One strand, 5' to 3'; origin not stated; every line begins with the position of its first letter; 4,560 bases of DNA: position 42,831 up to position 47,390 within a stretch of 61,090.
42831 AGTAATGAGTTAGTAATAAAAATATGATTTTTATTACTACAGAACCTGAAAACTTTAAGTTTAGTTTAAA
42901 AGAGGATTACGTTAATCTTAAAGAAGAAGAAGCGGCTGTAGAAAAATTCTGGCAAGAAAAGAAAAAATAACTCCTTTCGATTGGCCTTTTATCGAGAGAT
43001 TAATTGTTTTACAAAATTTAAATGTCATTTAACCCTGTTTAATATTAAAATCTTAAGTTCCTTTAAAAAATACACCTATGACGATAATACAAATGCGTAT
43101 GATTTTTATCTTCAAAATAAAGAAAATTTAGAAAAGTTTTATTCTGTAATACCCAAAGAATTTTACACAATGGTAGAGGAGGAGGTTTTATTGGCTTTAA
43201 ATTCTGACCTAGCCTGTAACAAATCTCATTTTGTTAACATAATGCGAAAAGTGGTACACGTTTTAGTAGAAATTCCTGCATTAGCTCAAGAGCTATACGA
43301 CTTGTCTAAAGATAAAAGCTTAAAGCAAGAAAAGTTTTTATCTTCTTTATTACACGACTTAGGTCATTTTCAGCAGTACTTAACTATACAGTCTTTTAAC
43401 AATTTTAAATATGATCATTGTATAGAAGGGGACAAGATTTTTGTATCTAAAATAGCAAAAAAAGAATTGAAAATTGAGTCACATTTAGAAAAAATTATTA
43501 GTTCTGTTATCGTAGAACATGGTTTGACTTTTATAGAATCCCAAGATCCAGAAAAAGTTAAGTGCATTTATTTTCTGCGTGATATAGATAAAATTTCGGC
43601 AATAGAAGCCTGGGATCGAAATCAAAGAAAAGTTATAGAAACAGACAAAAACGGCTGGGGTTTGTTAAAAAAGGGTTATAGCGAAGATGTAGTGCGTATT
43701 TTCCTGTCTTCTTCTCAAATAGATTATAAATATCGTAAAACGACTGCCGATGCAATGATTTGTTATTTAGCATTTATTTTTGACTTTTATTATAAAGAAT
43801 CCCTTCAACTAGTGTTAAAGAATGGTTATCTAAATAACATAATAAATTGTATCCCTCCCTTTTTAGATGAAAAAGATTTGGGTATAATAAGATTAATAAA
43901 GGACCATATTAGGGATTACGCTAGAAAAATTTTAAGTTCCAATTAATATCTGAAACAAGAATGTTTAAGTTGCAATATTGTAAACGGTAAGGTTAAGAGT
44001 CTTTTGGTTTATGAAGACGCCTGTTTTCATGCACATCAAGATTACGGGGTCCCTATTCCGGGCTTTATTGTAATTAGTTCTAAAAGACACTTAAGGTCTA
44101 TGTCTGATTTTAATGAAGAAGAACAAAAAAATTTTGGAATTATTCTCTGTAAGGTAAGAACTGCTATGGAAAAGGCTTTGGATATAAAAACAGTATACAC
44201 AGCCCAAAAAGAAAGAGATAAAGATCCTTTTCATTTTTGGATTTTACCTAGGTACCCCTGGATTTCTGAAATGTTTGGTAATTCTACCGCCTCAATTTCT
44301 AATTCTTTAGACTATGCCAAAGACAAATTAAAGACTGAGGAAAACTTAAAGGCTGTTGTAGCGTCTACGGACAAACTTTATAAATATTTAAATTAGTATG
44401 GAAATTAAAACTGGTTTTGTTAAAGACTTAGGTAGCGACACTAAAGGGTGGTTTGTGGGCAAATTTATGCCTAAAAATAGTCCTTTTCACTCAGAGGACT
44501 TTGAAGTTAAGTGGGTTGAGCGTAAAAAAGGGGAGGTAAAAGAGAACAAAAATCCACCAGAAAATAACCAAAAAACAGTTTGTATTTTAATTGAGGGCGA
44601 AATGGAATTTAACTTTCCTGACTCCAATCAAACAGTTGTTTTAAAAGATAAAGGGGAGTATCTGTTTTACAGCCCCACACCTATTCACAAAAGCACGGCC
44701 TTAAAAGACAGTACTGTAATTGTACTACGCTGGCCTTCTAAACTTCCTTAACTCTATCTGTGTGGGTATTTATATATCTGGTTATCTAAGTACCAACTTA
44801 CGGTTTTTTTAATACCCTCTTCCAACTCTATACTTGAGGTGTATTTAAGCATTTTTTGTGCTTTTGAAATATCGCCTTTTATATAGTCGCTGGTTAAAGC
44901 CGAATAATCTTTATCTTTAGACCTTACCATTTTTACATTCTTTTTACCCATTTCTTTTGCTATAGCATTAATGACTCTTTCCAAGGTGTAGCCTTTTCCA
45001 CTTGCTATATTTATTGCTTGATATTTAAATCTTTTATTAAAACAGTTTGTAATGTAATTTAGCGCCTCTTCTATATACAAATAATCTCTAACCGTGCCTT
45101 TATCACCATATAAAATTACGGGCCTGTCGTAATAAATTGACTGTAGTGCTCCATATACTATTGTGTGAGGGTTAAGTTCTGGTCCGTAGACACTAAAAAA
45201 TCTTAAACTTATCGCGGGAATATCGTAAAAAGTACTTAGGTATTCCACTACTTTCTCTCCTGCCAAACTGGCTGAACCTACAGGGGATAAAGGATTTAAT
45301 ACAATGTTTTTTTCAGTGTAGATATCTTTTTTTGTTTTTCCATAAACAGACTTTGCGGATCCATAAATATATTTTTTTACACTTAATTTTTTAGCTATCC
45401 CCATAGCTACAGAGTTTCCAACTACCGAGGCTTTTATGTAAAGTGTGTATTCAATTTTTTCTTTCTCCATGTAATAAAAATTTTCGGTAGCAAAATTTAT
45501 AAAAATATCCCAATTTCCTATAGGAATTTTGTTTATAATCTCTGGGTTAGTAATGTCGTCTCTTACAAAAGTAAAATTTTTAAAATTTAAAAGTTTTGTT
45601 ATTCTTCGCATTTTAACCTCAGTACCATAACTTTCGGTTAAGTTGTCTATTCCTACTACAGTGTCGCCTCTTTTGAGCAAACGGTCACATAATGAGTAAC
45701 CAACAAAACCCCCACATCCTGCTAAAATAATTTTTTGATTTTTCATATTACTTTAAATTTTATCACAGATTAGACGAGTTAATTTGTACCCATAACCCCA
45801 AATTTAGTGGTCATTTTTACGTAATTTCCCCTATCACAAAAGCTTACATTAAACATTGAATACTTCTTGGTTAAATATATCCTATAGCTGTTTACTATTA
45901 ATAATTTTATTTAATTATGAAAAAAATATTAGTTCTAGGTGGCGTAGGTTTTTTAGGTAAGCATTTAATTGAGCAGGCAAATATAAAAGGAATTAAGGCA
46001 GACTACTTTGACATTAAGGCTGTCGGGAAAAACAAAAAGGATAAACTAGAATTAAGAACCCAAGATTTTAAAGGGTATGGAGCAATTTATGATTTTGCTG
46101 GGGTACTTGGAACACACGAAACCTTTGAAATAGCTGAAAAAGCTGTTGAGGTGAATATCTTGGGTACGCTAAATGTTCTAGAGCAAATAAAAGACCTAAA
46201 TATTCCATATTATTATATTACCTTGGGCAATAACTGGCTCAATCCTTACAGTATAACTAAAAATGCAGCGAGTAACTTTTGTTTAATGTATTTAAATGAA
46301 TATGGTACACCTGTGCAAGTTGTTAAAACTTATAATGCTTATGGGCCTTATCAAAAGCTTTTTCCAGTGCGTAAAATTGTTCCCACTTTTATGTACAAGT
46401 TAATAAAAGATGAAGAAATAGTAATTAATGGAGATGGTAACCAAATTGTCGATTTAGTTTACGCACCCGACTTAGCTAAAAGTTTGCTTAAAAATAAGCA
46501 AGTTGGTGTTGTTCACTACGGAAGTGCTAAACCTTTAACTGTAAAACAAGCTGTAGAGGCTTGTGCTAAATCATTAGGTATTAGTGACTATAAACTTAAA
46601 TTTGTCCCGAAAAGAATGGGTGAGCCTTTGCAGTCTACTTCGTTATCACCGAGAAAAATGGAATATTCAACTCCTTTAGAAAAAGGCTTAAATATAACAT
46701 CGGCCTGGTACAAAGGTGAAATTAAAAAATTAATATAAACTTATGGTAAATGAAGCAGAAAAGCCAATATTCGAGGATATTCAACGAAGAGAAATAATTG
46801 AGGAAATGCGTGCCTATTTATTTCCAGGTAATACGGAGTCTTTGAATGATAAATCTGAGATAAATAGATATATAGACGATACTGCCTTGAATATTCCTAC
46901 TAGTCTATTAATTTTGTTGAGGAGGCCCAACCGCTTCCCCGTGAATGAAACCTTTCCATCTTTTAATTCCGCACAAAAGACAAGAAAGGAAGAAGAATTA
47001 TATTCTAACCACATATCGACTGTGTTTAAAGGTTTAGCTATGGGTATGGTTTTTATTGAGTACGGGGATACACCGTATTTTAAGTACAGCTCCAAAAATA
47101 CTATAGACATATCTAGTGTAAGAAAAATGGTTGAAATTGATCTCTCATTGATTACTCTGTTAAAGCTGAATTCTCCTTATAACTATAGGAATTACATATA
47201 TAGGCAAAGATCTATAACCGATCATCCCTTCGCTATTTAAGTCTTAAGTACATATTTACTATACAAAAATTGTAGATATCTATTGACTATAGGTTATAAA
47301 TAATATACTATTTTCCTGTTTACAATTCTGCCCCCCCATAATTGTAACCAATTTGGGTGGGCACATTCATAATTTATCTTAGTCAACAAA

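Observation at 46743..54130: Candidate undescribed tailoring module inside the glycan locus: atypical kinase-like protein, two NLGSG Rossmann proteins, a HAD phosphatase and four proteins of unknown fold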

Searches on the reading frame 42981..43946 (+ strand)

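Call 7: search_protein_families(library=pfam, proteins=[window:42981-43946:+], max_evalue=0.001)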
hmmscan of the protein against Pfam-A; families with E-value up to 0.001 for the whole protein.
window:42981-43946:+ (321 aa): 1 family
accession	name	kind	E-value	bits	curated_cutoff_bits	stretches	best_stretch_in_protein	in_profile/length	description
PF13108.11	DUF3969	-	0.00061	20.2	25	1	14-75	30-88/106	Protein of unknown function (DUF3969)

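Call 29: search_protein_families(library=phrogs, proteins=[window:42981-43946:+], max_evalue=0.1)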
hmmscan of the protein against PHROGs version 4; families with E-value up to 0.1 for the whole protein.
window:42981-43946:+ (321 aa): 2 families
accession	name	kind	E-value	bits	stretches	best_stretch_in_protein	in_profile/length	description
phrog_32543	-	unknown function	0.014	16.3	0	290-318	30-58/136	-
phrog_10499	-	unknown function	0.037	15.4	1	112-137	71-96/149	-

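Call 30: search_protein_families(library=padloc, proteins=[window:42981-43946:+], max_evalue=0.1)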
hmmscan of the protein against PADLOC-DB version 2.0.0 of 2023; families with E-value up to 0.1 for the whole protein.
window:42981-43946:+ (321 aa): 0 families

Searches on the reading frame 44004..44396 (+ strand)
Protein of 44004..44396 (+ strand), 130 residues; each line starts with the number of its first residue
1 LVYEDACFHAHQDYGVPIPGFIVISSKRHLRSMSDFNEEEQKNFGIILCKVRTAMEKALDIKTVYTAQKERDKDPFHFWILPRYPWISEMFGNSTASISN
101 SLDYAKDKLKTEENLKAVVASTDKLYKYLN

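Call 7: search_protein_families(library=pfam, proteins=[window:44004-44396:+], max_evalue=0.001)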
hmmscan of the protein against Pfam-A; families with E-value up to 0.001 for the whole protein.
window:44004-44396:+ (130 aa): 0 families

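Call 29: search_protein_families(library=phrogs, proteins=[window:44004-44396:+], max_evalue=0.1)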
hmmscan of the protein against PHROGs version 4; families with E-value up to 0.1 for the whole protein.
window:44004-44396:+ (130 aa): 1 family
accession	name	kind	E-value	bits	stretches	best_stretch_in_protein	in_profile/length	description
phrog_19494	-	unknown function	0.0032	18.6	1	4-63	21-78/120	-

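Call 30: search_protein_families(library=padloc, proteins=[window:44004-44396:+], max_evalue=0.1)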
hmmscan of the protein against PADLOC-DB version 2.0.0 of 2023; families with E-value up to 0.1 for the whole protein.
window:44004-44396:+ (130 aa): 1 family
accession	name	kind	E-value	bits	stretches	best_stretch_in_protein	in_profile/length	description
PDLC00907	JAB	-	0.034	12.3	1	19-68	64-111/140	JAB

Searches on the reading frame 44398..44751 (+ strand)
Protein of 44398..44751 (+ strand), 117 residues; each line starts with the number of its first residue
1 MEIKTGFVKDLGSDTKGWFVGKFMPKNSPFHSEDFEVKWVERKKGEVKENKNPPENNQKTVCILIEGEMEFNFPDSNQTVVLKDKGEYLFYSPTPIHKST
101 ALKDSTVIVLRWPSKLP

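Call 7: search_protein_families(library=pfam, proteins=[window:44398-44751:+], max_evalue=0.001)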
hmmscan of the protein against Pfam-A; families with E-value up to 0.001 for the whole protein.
window:44398-44751:+ (117 aa): 0 families

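Call 29: search_protein_families(library=phrogs, proteins=[window:44398-44751:+], max_evalue=0.1)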
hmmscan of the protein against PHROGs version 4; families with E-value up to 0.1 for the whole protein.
window:44398-44751:+ (117 aa): 1 family
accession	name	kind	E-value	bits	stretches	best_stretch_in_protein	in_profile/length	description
phrog_24762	-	unknown function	1.9e-09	38.7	1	15-114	10-98/109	-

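Call 30: search_protein_families(library=padloc, proteins=[window:44398-44751:+], max_evalue=0.1)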
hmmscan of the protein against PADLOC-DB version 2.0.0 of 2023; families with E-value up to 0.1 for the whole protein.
window:44398-44751:+ (117 aa): 1 family
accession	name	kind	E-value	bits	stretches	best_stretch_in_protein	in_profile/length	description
PDLC03422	REase_II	-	0.032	10.9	1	42-91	52-104/591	Type II restriction enzyme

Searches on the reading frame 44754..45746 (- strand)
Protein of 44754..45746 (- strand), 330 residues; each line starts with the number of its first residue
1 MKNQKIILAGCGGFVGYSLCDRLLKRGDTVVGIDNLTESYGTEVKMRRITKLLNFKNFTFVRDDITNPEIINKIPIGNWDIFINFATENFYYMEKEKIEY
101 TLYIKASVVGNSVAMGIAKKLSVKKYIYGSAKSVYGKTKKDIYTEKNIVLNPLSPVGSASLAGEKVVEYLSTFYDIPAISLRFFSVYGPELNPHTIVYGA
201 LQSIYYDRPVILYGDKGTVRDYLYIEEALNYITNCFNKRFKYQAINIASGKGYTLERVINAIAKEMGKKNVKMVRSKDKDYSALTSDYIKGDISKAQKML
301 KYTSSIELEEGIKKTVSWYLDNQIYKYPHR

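Call 7: search_protein_families(library=pfam, proteins=[window:44754-45746:-], max_evalue=0.001)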
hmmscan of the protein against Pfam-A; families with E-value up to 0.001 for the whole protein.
window:44754-45746:- (330 aa): 4 families
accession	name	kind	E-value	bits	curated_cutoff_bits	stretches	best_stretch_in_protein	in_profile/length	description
PF16363.11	GDP_Man_Dehyd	-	2.1e-29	103.5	27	1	9-315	3-332/332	GDP-mannose 4,6 dehydratase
PF01370.27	Epimerase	-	4e-29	102.2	20.9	1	6-248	1-240/240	NAD dependent epimerase/dehydratase family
PF01073.25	3Beta_HSD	-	4.9e-08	32.8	22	1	9-226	3-219/280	3-beta hydroxysteroid dehydrogenase/isomerase family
PF04321.23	RmlD_sub_bind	-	0.00092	18.8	27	0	5-170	2-139/287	RmlD substrate binding domain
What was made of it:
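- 44754..45746 (-): Left edge of the variable slot. Extended-SDR paralogue (330 aa, 41% identical to SDR330) that lacks both the Tyr and the Lys of YxxxK (SPVGSAS). Pfam Epimerase 4e-29 (call 7).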

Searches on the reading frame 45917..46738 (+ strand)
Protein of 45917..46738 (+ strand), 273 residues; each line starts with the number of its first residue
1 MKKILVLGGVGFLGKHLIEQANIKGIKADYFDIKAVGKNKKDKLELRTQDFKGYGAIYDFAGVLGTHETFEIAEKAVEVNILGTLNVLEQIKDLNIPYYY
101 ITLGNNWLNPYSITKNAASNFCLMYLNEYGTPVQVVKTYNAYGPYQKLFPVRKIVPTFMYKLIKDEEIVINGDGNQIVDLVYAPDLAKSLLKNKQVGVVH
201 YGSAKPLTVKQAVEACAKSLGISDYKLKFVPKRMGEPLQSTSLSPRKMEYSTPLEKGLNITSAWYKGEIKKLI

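Call 7: search_protein_families(library=pfam, proteins=[window:45917-46738:+], max_evalue=0.001)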
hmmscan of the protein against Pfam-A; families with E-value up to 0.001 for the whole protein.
window:45917-46738:+ (273 aa): 2 families
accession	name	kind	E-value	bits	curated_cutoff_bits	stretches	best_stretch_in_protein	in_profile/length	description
PF01370.27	Epimerase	-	1.1e-24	87.6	20.9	2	108-191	139-222/240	NAD dependent epimerase/dehydratase family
PF16363.11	GDP_Man_Dehyd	-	2.2e-18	67.2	27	1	109-223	151-269/332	GDP-mannose 4,6 dehydratase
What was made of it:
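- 45917..46738 (+): Short SDR (273 aa) with a canonical YxxxK (NPYSITK). A slot gene, followed 4 nt later by g165. Pfam Epimerase 1e-24 (call 7).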

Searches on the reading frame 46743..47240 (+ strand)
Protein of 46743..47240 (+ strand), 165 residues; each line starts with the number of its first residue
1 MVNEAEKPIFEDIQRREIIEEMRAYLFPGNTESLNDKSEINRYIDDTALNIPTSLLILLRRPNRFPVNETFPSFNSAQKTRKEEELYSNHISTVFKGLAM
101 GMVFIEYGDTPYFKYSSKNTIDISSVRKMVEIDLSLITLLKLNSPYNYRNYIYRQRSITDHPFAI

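Call 3: search_protein_families(library=pfam, proteins=[window:46743-47240:+], max_evalue=0.1)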
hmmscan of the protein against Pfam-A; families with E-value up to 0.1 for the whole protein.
window:46743-47240:+ (165 aa): 0 families

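Call 4: search_protein_families(library=ncbifam, proteins=[window:46743-47240:+], max_evalue=0.1)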
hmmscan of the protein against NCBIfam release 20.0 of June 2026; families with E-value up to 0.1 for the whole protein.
window:46743-47240:+ (165 aa): 0 families

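Call 29: search_protein_families(library=phrogs, proteins=[window:46743-47240:+], max_evalue=0.1)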
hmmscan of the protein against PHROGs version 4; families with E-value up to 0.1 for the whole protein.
window:46743-47240:+ (165 aa): 0 families

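Call 30: search_protein_families(library=padloc, proteins=[window:46743-47240:+], max_evalue=0.1)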
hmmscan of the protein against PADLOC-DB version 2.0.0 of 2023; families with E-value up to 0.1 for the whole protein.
window:46743-47240:+ (165 aa): 0 families
